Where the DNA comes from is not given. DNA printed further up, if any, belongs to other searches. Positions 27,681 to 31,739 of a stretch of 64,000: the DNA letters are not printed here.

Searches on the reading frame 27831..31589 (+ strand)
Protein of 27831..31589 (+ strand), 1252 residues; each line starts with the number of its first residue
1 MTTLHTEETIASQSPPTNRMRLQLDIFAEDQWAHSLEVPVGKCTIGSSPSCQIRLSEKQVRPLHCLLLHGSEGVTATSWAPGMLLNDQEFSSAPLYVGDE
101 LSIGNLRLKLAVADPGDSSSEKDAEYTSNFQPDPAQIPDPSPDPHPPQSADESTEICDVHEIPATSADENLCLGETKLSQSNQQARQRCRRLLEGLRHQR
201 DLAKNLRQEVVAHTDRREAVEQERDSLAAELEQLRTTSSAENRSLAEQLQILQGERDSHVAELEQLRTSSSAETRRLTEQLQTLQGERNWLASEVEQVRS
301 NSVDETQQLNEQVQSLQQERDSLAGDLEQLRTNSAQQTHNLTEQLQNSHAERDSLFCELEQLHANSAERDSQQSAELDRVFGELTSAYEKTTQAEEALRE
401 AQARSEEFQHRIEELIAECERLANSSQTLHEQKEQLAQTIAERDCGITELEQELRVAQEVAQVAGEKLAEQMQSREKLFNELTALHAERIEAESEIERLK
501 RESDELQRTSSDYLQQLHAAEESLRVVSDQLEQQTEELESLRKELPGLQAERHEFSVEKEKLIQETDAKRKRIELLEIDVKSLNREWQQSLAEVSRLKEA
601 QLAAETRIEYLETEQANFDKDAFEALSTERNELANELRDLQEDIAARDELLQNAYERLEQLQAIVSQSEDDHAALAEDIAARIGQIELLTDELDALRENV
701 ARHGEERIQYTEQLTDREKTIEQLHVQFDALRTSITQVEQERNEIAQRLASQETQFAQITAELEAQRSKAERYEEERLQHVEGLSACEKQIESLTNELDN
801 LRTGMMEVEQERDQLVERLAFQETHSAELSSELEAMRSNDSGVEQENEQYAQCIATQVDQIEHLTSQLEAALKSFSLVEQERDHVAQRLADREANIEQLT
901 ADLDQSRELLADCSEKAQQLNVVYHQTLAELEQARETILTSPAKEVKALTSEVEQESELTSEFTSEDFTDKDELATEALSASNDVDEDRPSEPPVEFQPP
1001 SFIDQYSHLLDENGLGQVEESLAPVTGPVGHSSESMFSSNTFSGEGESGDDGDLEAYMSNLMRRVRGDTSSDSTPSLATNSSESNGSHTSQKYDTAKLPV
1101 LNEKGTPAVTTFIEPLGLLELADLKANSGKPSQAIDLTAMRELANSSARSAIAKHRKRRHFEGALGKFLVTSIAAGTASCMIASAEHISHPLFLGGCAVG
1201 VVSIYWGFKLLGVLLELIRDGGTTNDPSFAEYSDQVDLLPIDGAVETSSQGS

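Call 86: search_protein_families(library=pfam, proteins=[window:27831-31589:+], max_evalue=0.00001)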
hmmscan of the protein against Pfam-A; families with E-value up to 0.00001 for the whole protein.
window:27831-31589:+ (1252 aa): 1 family
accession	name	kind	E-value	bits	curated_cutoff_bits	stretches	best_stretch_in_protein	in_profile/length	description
PF16697.10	Yop-YscD_cpl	-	6.7e-09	36.3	33.2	1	35-112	11-92/94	Inner membrane component of T3SS, cytoplasmic domain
